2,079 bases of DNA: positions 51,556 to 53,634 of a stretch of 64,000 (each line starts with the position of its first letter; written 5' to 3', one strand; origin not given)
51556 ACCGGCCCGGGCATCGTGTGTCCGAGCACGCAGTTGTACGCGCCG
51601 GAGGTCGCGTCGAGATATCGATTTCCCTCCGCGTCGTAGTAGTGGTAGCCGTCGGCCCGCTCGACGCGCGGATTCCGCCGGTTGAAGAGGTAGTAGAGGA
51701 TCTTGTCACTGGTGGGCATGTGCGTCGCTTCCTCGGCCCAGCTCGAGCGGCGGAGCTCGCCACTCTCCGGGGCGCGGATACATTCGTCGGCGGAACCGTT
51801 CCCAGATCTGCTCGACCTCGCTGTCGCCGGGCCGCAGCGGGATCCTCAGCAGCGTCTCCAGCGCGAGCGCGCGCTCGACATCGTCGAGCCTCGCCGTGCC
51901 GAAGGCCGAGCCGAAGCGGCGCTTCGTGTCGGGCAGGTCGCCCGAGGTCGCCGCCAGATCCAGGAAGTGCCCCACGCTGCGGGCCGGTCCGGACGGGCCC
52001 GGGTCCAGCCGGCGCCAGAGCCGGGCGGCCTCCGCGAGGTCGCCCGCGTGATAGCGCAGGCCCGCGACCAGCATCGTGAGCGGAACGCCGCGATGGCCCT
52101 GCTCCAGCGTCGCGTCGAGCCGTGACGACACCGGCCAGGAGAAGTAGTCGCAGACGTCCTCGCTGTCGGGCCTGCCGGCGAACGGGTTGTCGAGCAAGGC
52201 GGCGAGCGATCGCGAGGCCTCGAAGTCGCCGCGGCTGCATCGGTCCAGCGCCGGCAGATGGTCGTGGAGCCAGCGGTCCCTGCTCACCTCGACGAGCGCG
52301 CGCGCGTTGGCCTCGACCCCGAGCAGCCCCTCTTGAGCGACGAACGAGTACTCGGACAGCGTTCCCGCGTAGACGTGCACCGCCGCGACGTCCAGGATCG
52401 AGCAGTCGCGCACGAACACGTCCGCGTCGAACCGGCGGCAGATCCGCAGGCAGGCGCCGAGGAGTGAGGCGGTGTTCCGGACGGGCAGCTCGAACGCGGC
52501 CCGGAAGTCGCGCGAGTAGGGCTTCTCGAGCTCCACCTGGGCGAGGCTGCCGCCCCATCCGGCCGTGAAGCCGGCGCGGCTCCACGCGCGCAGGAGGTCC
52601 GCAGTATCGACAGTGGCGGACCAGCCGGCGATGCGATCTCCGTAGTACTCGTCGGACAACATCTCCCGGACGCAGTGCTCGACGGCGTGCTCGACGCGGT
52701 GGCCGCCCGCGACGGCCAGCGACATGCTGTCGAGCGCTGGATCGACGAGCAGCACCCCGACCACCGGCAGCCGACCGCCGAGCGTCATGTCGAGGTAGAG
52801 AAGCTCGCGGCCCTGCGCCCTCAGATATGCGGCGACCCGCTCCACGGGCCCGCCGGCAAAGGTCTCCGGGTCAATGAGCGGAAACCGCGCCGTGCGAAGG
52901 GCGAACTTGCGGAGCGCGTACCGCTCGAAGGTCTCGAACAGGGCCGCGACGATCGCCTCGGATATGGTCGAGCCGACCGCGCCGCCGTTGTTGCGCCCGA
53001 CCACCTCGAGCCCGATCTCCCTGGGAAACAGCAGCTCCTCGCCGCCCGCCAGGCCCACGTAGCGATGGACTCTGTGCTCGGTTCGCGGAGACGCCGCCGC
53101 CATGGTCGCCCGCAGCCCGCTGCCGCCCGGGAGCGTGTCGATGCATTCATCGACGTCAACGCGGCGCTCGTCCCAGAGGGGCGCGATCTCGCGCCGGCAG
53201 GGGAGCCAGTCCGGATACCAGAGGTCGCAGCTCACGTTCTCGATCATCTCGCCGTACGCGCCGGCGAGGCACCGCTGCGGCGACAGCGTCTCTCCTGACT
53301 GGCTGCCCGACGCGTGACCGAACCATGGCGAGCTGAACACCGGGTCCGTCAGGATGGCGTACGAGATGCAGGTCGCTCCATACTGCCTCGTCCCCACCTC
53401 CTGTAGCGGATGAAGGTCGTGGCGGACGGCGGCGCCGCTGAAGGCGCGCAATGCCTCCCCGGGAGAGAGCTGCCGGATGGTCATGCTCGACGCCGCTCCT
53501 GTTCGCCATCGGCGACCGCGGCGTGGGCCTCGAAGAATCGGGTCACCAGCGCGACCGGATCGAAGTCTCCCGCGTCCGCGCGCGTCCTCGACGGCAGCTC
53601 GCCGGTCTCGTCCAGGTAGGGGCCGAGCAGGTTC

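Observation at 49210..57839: Compact biosynthetic operon: NRPS (formyltransferase-like, C-like, A, T, R domains), YcaO, omega-aminotransferase, Rieske oxygenase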

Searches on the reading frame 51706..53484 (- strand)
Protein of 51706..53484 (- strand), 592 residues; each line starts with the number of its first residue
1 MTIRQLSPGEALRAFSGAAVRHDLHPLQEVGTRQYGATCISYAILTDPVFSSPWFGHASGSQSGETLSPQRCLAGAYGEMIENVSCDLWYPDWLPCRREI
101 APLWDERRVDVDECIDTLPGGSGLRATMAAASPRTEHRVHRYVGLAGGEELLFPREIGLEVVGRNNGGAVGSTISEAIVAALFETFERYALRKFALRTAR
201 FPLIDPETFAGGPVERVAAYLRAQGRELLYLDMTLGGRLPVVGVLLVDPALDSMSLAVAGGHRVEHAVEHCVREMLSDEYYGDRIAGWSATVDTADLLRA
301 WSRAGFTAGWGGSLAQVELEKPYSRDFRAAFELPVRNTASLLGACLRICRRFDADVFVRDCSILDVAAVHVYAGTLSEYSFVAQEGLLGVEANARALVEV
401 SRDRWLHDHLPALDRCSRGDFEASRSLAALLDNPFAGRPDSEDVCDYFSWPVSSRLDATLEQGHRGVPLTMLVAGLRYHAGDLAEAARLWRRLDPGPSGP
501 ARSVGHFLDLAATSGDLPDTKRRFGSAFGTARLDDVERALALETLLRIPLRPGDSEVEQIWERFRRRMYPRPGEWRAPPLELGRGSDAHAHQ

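Call 4: search_protein_families(library=pfam, proteins=[window:51706-53484:-], max_evalue=0.01)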
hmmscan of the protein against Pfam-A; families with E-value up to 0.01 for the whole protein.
window:51706-53484:- (592 aa): 1 family
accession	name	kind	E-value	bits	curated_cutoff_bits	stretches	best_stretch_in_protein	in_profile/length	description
PF02624.21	YcaO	-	5.3e-27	95.4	25.7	1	63-373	1-321/325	YcaO cyclodehydratase, ATP-ad Mg2+-binding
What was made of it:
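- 51706..53484 (-): YcaO, 592 aa: a YcaO domain plus a C-terminal helical domain. ATP/Mg-binding glutamates E79, E82, E184 and E187 are invariant. No PxPxP motif. pI 5.6. Pfam YcaO 95.4 bits (call 4).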

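Call 5: find_encoding_contigs(protein=window:51706-53484:-, flank=10000, max_places=6)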
Protein window:51706-53484:- (592 aa): no gene with exactly this product is on record in the collection.

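Call 6: find_homologous_proteins(query=window:51706-53484:-)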
Query window:51706-53484:- (592 aa): 15 proteins with E <= 0.001 among 8000 candidates.
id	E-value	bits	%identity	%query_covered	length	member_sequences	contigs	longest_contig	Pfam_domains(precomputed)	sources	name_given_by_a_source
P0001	0.0e+0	1355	100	100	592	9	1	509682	PF02624.22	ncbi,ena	-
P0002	0.0e+0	1017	76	100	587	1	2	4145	PF02624.22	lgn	-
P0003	3.3e-272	922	70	100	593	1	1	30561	PF02624.22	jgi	jgi:hypothetical protein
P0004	3.0e-265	899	69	99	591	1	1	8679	PF02624.22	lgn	-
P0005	8.0e-220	749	58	98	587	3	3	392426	PF02624.22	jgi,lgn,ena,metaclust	jgi:hypothetical protein|metaclust:\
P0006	3.4e-217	741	58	98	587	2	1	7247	PF02624.22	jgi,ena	-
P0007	9.6e-214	729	57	98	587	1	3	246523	PF02624.22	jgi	jgi:hypothetical protein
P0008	8.1e-203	693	56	96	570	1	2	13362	PF02624.22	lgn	-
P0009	1.2e-202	693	55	95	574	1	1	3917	PF02624.22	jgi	jgi:hypothetical protein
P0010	1.1e-201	690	54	98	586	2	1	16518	PF02624.22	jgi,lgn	-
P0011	2.8e-201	688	54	98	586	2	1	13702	PF02624.22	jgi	jgi:hypothetical protein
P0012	9.1e-199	680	53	98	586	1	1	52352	PF02624.22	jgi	jgi:hypothetical protein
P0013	1.5e-197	676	55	97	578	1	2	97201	PF02624.22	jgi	jgi:hypothetical protein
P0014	3.3e-179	615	53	97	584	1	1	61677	PF02624.22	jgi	-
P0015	2.4e-144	500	52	77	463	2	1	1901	PF02624.22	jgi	jgi:hypothetical protein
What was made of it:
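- On YcaO superfamily (PF02624): All 15 homologues carry PF02624 (call 6).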

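Call 7: find_encoding_contigs(protein=P0001, flank=10000, max_places=3)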
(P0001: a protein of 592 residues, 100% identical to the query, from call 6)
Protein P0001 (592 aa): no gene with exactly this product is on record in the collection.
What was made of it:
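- Tried and rejected: An exact-sequence look-up of the window's YcaO found no contig (calls 5, 7).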

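Call 8: find_encoding_contigs(protein=P0003, flank=10000, max_places=3)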
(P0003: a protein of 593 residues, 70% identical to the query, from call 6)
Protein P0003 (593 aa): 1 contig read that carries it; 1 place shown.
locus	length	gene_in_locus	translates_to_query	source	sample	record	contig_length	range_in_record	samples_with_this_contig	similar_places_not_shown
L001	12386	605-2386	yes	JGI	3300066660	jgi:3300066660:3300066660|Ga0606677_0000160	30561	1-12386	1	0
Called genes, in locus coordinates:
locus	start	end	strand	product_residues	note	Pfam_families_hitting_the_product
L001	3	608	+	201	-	?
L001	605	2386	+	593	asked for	PF02624:YcaO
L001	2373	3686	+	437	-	PF00202:Aminotran_3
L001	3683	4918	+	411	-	PF00355:Rieske, PF00848:Ring_hydroxyl_A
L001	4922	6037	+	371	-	PF04371:PAD_porph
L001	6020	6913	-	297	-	PF00795:CN_hydrolase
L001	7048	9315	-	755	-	PF03412:Peptidase_C39, PF00664:ABC_membrane, PF02463:SMC_N (faint), PF00005:ABC_tran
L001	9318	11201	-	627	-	PF25919:BSH_CusB (faint), PF00364:Biotin_lipoyl (faint)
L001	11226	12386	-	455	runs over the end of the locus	-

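Call 9: find_encoding_contigs(protein=P0005, flank=10000, max_places=3)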
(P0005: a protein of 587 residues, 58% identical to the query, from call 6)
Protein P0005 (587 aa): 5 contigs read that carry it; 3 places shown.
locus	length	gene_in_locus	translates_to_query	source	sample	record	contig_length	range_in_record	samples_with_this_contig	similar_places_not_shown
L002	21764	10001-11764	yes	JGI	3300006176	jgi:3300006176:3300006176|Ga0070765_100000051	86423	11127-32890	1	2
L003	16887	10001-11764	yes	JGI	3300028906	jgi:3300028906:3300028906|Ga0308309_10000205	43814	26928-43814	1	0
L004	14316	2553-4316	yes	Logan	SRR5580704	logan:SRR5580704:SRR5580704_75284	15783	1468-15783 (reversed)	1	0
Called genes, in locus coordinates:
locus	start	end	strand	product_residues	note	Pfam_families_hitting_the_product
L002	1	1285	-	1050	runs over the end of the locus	PF00873:ACR_tran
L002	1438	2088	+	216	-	PF00440:TetR_N, PF16859:TetR_C_11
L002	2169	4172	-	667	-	PF01266:DAO (faint), PF13450:NAD_binding_8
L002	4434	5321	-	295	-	PF00892:EamA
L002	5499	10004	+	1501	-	PF00668:Condensation, PF00501:AMP-binding, PF13193:AMP-binding_C, PF00550:PP-binding, PF01073:3Beta_HSD, PF01370:Epimerase, PF07993:NAD_binding_4, PF16363:GDP_Man_Dehyd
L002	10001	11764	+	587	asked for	PF02624:YcaO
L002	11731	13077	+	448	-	PF00202:Aminotran_3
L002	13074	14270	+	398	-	PF00355:Rieske, PF00848:Ring_hydroxyl_A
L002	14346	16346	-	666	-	PF02449:Glyco_hydro_42, PF08532:Glyco_hydro_42M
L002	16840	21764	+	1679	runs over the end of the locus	PF07719:TPR_2 (faint), PF13181:TPR_8 (faint), PF14559:TPR_19 (faint), PF23914:TPR_CcmH_CycH (faint)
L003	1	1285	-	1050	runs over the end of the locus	PF00873:ACR_tran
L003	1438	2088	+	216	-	PF00440:TetR_N, PF16859:TetR_C_11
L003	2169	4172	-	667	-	PF01266:DAO (faint), PF13450:NAD_binding_8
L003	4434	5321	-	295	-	PF00892:EamA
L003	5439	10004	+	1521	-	PF00668:Condensation, PF00501:AMP-binding, PF13193:AMP-binding_C, PF00550:PP-binding, PF01073:3Beta_HSD, PF01370:Epimerase, PF07993:NAD_binding_4, PF16363:GDP_Man_Dehyd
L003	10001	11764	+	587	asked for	PF02624:YcaO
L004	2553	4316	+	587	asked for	PF02624:YcaO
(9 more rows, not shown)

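Call 18: find_related_loci(query=A1, collection=genome_contigs, flank=10000)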
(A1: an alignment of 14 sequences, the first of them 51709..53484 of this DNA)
Query A1 (592 aa) in genome_contigs; peptide patterns used: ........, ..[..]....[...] (x = any residue, [..] = any of these).
39 stretches matched a pattern; 1 encode a relative of the query (tblastn E <= 1e-3); 1 distinct loci.
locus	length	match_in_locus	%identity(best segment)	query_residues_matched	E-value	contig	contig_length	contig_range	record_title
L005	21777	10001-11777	91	1-592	0e+0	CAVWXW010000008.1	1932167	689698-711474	MAG: uncultured delta proteobacterium isolate MFD03602.bin.2.3 genome assembly, contig: contig_3614, whole genome shotgu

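Call 26: find_encoding_contigs(protein=P0013, flank=10000, max_places=2)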
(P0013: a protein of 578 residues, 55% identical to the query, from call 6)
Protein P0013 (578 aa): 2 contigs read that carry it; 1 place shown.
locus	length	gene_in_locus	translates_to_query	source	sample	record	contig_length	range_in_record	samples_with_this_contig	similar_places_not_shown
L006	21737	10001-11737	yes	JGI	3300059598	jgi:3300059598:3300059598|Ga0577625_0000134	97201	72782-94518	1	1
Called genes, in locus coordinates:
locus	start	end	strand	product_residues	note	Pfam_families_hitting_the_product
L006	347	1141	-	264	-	PF00211:Guanylate_cyc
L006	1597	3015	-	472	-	PF03435:Sacchrp_dh_NADP, PF16653:Sacchrp_dh_C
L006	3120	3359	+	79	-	-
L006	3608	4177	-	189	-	PF17837:4PPT_N, PF01648:ACPS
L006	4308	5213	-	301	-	PF00491:Arginase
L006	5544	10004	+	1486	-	PF00668:Condensation, PF00501:AMP-binding, PF13193:AMP-binding_C (weak), PF00550:PP-binding, PF01370:Epimerase, PF07993:NAD_binding_4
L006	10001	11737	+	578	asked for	PF02624:YcaO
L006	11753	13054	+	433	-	PF00202:Aminotran_3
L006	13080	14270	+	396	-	PF00355:Rieske, PF00848:Ring_hydroxyl_A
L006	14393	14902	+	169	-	PF00583:Acetyltransf_1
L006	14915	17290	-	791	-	PF01315:Ald_Xan_dh_C, PF02738:MoCoBD_1, PF20256:MoCoBD_2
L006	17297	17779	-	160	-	PF00111:Fer2 (weak), PF13085:Fer2_3 (weak), PF01799:Fer2_2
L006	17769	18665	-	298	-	PF00941:FAD_binding_5, PF03450:CO_deh_flav_C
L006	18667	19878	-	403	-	PF07690:MFS_1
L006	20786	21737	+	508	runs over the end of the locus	PF04185:Phosphoesterase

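Call 27: find_encoding_contigs(protein=P0014, flank=10000, max_places=2)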
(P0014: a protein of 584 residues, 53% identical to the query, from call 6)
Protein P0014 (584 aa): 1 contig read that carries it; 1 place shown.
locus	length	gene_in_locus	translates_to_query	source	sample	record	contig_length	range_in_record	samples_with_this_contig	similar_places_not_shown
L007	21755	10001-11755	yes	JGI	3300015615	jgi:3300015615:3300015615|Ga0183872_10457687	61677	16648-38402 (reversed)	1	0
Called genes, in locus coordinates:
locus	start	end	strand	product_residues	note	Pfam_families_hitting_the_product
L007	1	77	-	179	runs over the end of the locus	-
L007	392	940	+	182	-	-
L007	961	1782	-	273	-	-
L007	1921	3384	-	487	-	PF16743:PliI (faint), PF13517:FG-GAP_3 (faint), PF01839:FG-GAP (faint)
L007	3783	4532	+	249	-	-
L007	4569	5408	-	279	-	PF00892:EamA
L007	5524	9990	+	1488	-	PF00551:Formyl_trans_N (weak), PF00501:AMP-binding, PF13193:AMP-binding_C, PF00550:PP-binding, PF01073:3Beta_HSD (weak), PF01370:Epimerase, PF07993:NAD_binding_4, PF16363:GDP_Man_Dehyd, +1 more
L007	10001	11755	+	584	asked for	PF02624:YcaO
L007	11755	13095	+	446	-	PF00202:Aminotran_3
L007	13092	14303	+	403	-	PF00355:Rieske, PF00848:Ring_hydroxyl_A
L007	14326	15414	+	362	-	PF04371:PAD_porph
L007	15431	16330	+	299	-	PF00795:CN_hydrolase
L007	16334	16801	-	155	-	-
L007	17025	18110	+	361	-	PF25919:BSH_CusB (faint), PF25917:BSH_RND (faint), PF25944:Beta-barrel_RND, PF25967:RND-MFP_C, PF25989:YknX_C (weak)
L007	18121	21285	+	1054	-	PF00873:ACR_tran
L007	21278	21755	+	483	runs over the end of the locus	PF02321:OEP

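Call 28: find_encoding_contigs(protein=P0012, flank=10000, max_places=2)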
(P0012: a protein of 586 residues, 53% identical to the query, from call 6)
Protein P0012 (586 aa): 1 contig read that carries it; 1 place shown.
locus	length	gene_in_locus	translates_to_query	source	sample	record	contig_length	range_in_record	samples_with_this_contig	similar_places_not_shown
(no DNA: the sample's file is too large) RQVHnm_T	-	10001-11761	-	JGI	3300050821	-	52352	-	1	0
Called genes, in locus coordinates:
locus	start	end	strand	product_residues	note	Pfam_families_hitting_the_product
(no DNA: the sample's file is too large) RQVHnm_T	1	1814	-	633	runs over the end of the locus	PF08892:YqcI_YcgG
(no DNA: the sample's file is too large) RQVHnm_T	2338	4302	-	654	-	PF01946:Thi4 (faint), PF01266:DAO (faint), PF13450:NAD_binding_8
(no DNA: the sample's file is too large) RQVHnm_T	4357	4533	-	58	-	-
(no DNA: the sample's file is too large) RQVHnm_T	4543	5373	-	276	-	PF00892:EamA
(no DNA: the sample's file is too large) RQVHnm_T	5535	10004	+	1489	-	PF00668:Condensation, PF00501:AMP-binding, PF13193:AMP-binding_C (weak), PF00550:PP-binding, PF01073:3Beta_HSD, PF01370:Epimerase, PF07993:NAD_binding_4, PF16363:GDP_Man_Dehyd (weak), +1 more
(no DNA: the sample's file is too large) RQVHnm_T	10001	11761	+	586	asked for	PF02624:YcaO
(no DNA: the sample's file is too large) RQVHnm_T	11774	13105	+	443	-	PF00202:Aminotran_3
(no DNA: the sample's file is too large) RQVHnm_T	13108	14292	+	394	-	PF00355:Rieske, PF00848:Ring_hydroxyl_A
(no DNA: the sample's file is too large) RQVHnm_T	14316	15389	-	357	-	?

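Call 29: find_encoding_contigs(protein=P0008, flank=10000, max_places=2)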
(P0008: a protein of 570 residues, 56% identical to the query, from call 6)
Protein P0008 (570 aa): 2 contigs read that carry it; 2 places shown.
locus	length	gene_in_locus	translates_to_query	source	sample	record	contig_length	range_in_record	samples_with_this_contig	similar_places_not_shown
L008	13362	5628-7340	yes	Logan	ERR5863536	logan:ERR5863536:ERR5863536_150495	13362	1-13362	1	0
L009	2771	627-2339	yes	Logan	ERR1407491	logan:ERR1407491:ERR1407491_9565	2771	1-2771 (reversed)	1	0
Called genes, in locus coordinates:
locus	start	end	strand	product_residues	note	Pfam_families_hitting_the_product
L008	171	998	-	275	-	PF00892:EamA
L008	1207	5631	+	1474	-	PF00668:Condensation, PF00501:AMP-binding, PF13193:AMP-binding_C (weak), PF00550:PP-binding, PF01370:Epimerase, PF07993:NAD_binding_4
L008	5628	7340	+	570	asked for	PF02624:YcaO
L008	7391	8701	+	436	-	PF00202:Aminotran_3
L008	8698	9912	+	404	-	PF00355:Rieske, PF00848:Ring_hydroxyl_A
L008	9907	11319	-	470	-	PF03435:Sacchrp_dh_NADP, PF16653:Sacchrp_dh_C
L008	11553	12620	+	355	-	PF04371:PAD_porph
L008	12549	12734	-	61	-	-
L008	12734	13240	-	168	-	-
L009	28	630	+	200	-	-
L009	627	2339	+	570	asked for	PF02624:YcaO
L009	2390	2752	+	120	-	PF00202:Aminotran_3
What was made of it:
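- Saccharopine-dehydrogenase-like genes in L006 and L008 (calls 26, 29).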

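Call 36: search_solved_structures(query=A1, max_evalue=1, show_alignments=3)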
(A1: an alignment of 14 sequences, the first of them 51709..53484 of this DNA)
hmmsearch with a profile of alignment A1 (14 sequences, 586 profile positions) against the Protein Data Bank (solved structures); distinct sequences matched with E-value up to 1: 5.
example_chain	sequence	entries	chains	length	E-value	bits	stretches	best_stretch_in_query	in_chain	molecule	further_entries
4q84_A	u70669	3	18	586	1.3e-16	63.6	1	166-432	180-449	Ribosomal protein S12 methylthiotransferase accessory factor YcaO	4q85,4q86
6pe3_A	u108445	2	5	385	0.00019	23.4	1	148-260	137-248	Uncharacterized protein MJ1094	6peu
7u58_A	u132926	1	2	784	0.025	16.4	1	166-242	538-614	MusD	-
4v1t_A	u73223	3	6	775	0.12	14.1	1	164-236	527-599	LYND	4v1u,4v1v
4bs9_A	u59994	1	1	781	0.2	13.4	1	166-241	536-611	TRUD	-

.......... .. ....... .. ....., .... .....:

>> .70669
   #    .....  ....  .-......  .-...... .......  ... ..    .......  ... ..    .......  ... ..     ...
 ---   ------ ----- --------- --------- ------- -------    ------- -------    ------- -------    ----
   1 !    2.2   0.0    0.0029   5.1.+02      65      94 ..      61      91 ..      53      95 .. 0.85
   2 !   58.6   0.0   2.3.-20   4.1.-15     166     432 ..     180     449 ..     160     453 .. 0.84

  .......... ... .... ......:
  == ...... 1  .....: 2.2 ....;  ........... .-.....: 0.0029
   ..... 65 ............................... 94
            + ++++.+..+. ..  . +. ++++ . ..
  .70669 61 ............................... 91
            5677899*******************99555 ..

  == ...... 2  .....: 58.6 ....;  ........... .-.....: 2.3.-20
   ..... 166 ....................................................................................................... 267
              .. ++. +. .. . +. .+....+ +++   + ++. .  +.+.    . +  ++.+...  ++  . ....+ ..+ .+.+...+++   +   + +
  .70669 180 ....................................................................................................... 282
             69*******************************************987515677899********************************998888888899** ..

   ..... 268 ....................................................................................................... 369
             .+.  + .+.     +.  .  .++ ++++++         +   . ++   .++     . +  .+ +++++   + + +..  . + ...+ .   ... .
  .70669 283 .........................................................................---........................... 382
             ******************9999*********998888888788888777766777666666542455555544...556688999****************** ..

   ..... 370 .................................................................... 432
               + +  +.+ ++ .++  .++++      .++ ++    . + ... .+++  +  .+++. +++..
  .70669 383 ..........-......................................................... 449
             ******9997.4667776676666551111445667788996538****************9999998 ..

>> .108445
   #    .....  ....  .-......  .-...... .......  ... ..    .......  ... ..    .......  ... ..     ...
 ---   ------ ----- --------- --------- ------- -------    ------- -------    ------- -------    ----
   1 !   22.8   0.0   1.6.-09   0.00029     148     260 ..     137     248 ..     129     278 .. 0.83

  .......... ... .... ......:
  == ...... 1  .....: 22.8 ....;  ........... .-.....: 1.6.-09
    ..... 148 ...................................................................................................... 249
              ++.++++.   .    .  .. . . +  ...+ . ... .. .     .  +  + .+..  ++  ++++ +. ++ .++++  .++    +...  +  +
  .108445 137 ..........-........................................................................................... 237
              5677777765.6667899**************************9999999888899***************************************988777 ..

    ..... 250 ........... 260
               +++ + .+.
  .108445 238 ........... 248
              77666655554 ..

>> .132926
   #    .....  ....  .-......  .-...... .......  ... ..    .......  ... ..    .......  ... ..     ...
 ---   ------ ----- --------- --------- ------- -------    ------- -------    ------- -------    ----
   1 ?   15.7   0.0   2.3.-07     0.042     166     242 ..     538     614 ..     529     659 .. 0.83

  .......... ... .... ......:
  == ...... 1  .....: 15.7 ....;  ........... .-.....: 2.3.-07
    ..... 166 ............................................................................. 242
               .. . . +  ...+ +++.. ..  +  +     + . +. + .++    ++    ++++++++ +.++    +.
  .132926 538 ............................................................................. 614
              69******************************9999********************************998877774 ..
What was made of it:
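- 51706..53484 (-): E. coli YcaO 4q84 at 1.3e-16, with E75/E78 and E199/E202 aligned (call 36).
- On YcaO superfamily (PF02624): They align to GEYFER and SEVFER of 4q84 (call 36).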

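Call 47: search_protein_families(library=ncbifam, proteins=[window:51706-53484:-], max_evalue=0.001)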
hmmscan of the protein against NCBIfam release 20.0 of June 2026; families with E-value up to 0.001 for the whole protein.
window:51706-53484:- (592 aa): 4 families
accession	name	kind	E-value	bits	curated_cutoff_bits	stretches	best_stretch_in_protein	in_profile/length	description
NF040716.1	YcaO_for_S12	equivalog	2.9e-12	45.8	700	1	149-278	162-291/571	30S ribosomal protein S12 methylthiotransferase accessory factor YcaO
TIGR03604.1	TOMM_cyclo_SagD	subfamily_domain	3.6e-10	39.3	219.25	1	165-277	113-227/377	thiazole/oxazole-forming peptide maturase, SagD family component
TIGR00702.1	TIGR00702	domain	7e-10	38.5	75.65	1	165-276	155-266/377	YcaO-type kinase domain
TIGR03549.1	TIGR03549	equivalog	7.2e-08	31.1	900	1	142-277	303-438/723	OsmC domain/YcaO domain-containing protein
